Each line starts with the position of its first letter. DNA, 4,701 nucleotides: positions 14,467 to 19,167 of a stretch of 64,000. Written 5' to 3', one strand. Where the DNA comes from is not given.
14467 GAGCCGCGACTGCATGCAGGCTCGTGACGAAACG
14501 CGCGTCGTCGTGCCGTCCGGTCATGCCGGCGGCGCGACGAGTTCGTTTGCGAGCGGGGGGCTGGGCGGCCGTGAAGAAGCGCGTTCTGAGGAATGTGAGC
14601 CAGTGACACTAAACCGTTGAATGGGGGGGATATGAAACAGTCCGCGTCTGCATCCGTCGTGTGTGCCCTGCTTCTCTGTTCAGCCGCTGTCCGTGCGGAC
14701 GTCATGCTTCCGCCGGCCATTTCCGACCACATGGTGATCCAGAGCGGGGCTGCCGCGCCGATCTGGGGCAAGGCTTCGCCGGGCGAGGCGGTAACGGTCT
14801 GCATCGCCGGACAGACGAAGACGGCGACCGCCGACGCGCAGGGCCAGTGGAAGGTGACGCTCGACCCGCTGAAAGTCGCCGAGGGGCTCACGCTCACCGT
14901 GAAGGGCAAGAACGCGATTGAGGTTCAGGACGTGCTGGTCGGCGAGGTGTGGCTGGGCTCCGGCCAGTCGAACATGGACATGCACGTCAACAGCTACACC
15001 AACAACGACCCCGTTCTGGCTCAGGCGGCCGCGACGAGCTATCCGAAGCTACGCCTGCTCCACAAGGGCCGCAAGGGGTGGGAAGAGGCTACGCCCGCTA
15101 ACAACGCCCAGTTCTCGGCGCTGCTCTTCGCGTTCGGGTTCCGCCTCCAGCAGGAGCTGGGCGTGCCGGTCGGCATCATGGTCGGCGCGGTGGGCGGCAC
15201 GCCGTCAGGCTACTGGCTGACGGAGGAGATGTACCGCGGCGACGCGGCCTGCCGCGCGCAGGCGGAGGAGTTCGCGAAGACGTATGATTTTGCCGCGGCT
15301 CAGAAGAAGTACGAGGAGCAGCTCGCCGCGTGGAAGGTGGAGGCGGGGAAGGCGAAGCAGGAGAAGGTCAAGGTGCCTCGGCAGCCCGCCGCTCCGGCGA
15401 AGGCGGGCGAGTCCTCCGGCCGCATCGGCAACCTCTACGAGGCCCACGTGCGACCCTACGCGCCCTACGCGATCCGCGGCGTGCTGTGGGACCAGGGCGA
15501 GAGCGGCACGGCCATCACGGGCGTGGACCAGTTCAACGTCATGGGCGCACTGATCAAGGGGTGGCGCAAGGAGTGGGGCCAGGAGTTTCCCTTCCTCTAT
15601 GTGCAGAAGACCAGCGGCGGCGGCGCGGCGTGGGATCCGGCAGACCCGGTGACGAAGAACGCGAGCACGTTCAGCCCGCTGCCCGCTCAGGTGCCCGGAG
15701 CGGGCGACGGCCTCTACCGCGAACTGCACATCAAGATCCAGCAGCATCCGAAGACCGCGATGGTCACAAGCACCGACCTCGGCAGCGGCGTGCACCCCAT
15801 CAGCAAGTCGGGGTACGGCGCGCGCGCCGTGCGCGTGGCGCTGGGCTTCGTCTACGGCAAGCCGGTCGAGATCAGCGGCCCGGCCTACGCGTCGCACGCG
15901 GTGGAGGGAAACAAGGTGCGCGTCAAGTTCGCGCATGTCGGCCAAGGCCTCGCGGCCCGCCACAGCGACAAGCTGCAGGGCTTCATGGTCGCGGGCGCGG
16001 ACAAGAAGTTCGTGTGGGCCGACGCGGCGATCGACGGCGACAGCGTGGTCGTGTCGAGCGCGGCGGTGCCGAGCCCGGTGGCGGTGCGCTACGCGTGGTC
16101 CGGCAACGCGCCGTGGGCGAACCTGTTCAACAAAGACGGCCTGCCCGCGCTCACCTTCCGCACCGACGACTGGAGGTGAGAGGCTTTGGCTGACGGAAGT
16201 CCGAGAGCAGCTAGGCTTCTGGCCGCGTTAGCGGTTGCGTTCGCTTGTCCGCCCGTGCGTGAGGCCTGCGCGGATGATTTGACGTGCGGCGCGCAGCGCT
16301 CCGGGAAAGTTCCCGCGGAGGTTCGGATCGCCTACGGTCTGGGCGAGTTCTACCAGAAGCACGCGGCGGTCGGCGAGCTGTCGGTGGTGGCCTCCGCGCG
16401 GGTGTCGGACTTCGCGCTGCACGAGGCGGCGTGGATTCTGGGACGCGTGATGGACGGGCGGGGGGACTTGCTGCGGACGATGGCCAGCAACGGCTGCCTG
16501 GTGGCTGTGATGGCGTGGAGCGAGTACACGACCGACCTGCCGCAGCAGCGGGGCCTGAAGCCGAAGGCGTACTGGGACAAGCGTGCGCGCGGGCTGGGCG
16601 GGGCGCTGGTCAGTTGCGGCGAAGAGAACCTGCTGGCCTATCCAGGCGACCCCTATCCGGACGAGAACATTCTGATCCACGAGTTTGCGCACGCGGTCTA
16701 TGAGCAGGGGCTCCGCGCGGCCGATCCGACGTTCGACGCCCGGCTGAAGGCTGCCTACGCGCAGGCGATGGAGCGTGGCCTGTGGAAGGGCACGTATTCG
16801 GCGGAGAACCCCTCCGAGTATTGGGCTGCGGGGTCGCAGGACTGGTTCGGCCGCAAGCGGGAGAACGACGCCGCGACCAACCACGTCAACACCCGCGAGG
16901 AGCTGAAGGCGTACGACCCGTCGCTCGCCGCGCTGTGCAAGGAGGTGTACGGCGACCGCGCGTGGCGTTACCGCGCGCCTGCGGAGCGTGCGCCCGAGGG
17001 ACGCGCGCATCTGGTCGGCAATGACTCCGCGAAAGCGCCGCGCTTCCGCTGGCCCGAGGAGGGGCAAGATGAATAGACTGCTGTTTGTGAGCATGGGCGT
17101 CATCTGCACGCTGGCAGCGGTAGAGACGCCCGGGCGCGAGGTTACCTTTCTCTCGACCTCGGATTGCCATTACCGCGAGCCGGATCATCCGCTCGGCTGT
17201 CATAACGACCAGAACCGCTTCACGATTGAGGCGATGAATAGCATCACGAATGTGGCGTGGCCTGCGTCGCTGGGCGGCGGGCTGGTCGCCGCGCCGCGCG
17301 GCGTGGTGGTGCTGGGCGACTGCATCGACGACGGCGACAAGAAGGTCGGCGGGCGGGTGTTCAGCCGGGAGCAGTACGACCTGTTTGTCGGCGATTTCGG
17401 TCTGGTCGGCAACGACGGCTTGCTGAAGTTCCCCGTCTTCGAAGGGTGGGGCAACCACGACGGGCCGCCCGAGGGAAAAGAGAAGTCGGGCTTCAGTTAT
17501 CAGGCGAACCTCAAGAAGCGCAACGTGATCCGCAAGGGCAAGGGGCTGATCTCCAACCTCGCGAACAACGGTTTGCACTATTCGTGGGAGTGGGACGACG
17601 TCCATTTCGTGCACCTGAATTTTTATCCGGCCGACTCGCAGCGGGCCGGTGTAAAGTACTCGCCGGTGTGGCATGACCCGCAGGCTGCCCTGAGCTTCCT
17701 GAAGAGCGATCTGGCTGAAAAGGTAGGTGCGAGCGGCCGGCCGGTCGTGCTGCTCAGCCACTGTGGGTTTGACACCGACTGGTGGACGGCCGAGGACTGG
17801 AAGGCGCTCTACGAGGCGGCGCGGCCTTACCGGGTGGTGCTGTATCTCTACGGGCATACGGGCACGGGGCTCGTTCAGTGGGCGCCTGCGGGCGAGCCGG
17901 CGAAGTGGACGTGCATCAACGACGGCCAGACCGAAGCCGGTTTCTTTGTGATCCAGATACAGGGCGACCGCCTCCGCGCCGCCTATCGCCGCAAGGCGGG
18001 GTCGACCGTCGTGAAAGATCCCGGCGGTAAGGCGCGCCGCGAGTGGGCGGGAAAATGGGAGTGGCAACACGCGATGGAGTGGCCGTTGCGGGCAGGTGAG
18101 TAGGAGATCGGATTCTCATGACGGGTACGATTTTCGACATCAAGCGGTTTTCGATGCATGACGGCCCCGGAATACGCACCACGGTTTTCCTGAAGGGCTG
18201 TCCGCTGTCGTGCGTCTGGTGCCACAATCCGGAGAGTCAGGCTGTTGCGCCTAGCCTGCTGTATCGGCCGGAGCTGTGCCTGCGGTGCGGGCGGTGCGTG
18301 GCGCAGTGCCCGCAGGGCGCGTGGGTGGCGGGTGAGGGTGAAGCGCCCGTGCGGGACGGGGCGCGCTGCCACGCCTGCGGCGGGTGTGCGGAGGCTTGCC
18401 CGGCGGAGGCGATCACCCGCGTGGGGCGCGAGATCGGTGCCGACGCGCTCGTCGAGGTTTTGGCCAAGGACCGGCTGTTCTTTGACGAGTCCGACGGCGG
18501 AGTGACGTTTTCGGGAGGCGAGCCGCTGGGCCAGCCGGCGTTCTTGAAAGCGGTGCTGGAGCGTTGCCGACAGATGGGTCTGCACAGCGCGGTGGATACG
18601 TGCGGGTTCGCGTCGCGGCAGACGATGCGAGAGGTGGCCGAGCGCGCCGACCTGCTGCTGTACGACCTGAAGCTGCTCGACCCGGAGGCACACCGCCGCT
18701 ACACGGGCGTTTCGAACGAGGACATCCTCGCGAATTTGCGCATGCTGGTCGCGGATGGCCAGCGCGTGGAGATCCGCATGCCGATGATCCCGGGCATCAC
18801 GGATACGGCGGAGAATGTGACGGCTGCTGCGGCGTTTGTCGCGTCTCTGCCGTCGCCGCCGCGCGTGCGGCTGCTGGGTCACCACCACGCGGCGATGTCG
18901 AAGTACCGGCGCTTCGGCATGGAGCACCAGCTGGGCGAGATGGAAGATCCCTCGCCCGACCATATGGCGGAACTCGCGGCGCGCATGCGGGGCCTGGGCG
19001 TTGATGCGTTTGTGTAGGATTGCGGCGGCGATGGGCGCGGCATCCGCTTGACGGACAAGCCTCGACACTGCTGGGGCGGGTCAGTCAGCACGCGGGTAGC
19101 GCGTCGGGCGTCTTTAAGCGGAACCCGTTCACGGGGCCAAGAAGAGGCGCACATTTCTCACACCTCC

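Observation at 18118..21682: Activase-first glycyl radical enzyme pair of the 1,2-eliminase class, with unknown substrate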

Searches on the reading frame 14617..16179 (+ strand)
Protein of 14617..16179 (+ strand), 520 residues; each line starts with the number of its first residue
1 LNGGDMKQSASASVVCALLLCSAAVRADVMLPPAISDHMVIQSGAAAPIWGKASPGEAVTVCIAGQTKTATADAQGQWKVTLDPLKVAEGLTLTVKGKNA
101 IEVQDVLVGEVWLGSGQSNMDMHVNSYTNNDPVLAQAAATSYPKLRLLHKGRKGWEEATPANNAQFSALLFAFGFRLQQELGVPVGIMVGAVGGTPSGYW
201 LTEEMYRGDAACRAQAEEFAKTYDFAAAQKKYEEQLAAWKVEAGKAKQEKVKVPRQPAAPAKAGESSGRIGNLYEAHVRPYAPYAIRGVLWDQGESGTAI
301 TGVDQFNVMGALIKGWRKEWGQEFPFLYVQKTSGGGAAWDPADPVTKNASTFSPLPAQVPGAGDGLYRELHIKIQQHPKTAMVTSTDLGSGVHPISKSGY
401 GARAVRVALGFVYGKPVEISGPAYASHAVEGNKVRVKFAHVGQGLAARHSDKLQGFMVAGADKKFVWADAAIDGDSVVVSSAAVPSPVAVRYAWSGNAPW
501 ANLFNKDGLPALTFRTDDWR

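Call 15: search_protein_families(library=pfam, proteins=[window:14617-16179:+], max_evalue=0.0001)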
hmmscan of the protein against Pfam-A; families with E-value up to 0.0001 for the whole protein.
window:14617-16179:+ (520 aa): 1 family
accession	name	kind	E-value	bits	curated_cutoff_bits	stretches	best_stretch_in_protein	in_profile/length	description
PF03629.24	SASA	-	3.2e-09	37.2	24.8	0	110-207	3-106/226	Carbohydrate esterase, sialic acid-specific acetylesterase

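Call 41: search_protein_families(library=ncbifam, proteins=[window:14617-16179:+], max_evalue=0.001)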
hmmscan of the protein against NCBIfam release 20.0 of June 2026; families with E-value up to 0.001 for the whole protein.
window:14617-16179:+ (520 aa): 1 family
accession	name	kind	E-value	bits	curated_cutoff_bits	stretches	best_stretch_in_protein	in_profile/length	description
NF033510.3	Ca_tandemer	repeat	6.1e-09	36.1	50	1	33-98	17-89/96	Ca2+-stabilized repeat-containing adhesin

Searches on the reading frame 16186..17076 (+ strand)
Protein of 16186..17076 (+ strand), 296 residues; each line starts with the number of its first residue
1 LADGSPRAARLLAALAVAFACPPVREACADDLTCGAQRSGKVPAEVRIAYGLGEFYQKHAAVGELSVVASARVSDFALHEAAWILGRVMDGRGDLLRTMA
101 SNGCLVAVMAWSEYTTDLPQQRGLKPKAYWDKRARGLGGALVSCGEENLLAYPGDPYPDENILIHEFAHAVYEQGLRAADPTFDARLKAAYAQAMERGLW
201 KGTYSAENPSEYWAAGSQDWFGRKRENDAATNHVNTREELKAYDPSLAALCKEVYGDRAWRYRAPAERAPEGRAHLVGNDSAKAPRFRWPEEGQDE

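Call 15: search_protein_families(library=pfam, proteins=[window:16186-17076:+], max_evalue=0.0001)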
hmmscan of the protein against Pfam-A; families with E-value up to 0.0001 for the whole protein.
window:16186-17076:+ (296 aa): 0 families

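Call 41: search_protein_families(library=ncbifam, proteins=[window:16186-17076:+], max_evalue=0.001)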
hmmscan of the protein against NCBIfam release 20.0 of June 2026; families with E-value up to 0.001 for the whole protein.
window:16186-17076:+ (296 aa): 0 families

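Call 71: search_protein_families(library=pfam, proteins=[window:16186-17076:+], max_evalue=1)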
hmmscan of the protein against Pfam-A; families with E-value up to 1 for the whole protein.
window:16186-17076:+ (296 aa): 1 family
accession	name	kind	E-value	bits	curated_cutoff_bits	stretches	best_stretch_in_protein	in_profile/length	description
PF06167.18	Peptidase_M90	-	0.031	14.3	26.2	1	159-223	146-223/243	Glucose-regulated metallo-peptidase M90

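Call 72: search_solved_structures(query=window:16186-17076:+, max_evalue=1)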
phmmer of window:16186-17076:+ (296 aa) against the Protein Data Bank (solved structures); distinct sequences matched with E-value up to 1: 9.
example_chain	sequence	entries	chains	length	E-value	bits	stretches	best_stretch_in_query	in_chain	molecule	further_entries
5mfd_A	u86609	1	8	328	1.9e-05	27.6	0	72-109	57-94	YIIIM''6AII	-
4v3o_A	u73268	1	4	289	0.00011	25.1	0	72-109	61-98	YIII_M5_AII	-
4pls_A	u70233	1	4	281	0.00018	24.3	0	72-109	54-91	Arm00010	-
4plq_A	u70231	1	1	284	0.0002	24.2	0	72-109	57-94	Arm00011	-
4plr_A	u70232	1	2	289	0.00023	24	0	72-109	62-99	Arm00008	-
4v3r_A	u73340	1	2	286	0.00053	22.8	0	72-109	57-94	YIII_M5_AII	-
4v3q_A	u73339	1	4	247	0.0038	20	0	72-109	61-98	YIII_M4_AII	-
6sa6_A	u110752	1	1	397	0.016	18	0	74-109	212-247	DARPin-Armadillo fusion A5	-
9q8l_H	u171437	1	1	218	0.13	14.9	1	181-258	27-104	Heavy chain of huIgG1-Fab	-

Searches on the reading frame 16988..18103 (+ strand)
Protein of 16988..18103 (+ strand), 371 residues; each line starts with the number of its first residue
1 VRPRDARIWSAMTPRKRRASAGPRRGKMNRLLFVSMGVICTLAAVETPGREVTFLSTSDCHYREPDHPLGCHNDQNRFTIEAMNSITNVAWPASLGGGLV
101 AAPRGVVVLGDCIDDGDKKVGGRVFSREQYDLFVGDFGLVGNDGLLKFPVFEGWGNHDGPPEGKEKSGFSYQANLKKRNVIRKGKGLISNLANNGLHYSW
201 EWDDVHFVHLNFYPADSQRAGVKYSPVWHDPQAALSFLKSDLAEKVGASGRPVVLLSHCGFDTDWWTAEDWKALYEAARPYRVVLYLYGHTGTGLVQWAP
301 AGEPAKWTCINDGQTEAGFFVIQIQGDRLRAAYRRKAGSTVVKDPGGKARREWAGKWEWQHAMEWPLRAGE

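Call 15: search_protein_families(library=pfam, proteins=[window:16988-18103:+], max_evalue=0.0001)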
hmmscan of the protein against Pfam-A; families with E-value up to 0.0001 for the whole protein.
window:16988-18103:+ (371 aa): 1 family
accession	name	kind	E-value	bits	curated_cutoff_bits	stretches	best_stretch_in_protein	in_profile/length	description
PF00149.33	Metallophos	-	1.6e-05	25.9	21.5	1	54-291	3-188/191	Calcineurin-like phosphoesterase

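Call 41: search_protein_families(library=ncbifam, proteins=[window:16988-18103:+], max_evalue=0.001)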
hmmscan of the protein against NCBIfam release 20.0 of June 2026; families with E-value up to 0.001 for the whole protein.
window:16988-18103:+ (371 aa): 0 families

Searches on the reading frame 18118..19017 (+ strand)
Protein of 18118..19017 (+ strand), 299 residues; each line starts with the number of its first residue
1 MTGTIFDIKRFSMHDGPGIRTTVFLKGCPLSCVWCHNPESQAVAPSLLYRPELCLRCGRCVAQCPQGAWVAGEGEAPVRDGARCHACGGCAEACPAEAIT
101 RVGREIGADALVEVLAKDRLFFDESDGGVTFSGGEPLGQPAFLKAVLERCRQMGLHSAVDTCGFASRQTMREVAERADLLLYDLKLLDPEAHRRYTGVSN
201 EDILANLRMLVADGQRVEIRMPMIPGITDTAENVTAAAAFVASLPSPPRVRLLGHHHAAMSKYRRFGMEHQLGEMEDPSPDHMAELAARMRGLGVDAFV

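Call 6: search_protein_families(library=ncbifam, proteins=[window:18118-19017:+], max_evalue=0.00001)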
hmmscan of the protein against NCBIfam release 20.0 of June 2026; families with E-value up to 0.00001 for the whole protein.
window:18118-19017:+ (299 aa): 24 families
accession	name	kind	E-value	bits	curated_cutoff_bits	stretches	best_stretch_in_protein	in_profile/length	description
TIGR02494.1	PFLE_PFLC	subfamily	8.9e-102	340.3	174.35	1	5-290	1-289/293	glycyl-radical enzyme activating protein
NF043069.1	T4HPD_activ_SAM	equivalog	2e-101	339.3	425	1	3-292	2-290/299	trans-4-hydroxy-L-proline dehydratase activase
NF048010.1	SfplDhtActHpsHDes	equivalog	8.3e-84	280.9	430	1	2-287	5-295/298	(2S)-3-sulfopropanediol dehydratase activating enzyme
TIGR04395.1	cutC_activ_rSAM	equivalog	1.4e-81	274.2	360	1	3-274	5-281/309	choline TMA-lyase-activating enzyme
NF033717.2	HPDL_rSAM_activ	equivalog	8.1e-76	255.2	420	1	2-288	3-294/311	4-hydroxyphenylacetate decarboxylase activase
NF033719.1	ind_deCO2_activ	equivalog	1.4e-73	247.9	425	1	3-296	1-299/302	indoleacetate decarboxylase activase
NF048008.1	SfplDhtActHpfHKleb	equivalog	8.7e-67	225.6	500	1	4-276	1-279/308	(2S)-3-sulfopropanediol dehydratase activating enzyme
NF007483.0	PRK10076.1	equivalog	1.4e-66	224.6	326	2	82-287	71-278/292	[formate-C-acetyltransferase]-activating enzyme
TIGR04003.1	rSAM_BssD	equivalog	8.5e-62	209.1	496.45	1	5-292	3-298/314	[benzylsuccinate synthase]-activating enzyme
TIGR02493.1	PFLA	equivalog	5.8e-55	186.2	231.75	2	101-288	41-230/235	pyruvate formate-lyase-activating protein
TIGR04041.1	activase_YjjW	hypoth_equivalog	2.4e-53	181.3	250.2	1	4-294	3-269/276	YjjW family glycine radical enzyme activase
NF008356.0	PRK11145.1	equivalog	2.9e-40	138.1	375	2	100-290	45-237/246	pyruvate formate lyase 1-activating protein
TIGR02495.1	NrdG2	equivalog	2.3e-18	66.2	131.15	2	90-238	26-177/193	anaerobic ribonucleoside-triphosphate reductase activating protein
TIGR02491.1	NrdG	equivalog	2.7e-12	46.9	126.1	1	5-42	2-39/154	anaerobic ribonucleoside-triphosphate reductase activating protein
NF040864.1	HgcB_ferredoxin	equivalog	8.2e-12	44.8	99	1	46-107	8-68/93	mercury methylation ferredoxin HgcB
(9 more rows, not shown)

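Call 7: search_protein_families(library=pfam, proteins=[window:18118-19017:+])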
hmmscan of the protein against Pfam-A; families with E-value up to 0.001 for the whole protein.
window:18118-19017:+ (299 aa): 11 families
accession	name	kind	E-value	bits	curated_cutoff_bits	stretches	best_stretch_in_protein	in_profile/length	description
PF04055.27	Radical_SAM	-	1.9e-16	61.1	29.5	1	24-230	3-157/166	Radical SAM superfamily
PF13353.11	Fer4_12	-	9.3e-12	45.9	22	1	15-52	2-39/137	4Fe-4S single cluster domain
PF00037.32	Fer4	-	2.9e-11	43.1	21.1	2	51-68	5-22/24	4Fe-4S binding domain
PF13237.11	Fer4_10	-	3.6e-09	36.8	25.5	1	49-95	4-53/53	4Fe-4S dicluster domain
PF12837.12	Fer4_6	-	7.6e-09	35.5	25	1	50-69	5-24/24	4Fe-4S binding domain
PF13187.11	Fer4_9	-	1.7e-08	34.8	27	1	54-99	2-52/52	4Fe-4S dicluster domain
PF13484.11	Fer4_16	-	5.7e-08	33.8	30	1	83-104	1-22/66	4Fe-4S double cluster binding domain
PF12838.12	Fer4_7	-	7.9e-06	26.7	27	0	45-68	29-52/52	4Fe-4S dicluster domain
PF14697.11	Fer4_21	-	1.2e-05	25.8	35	1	52-100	6-58/59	4Fe-4S dicluster domain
PF12800.12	Fer4_4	-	8e-05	23.1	24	0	51-67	1-17/17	4Fe-4S binding domain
PF12797.12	Fer4_2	-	0.00011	22.4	24.5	0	49-65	5-21/22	4Fe-4S binding domain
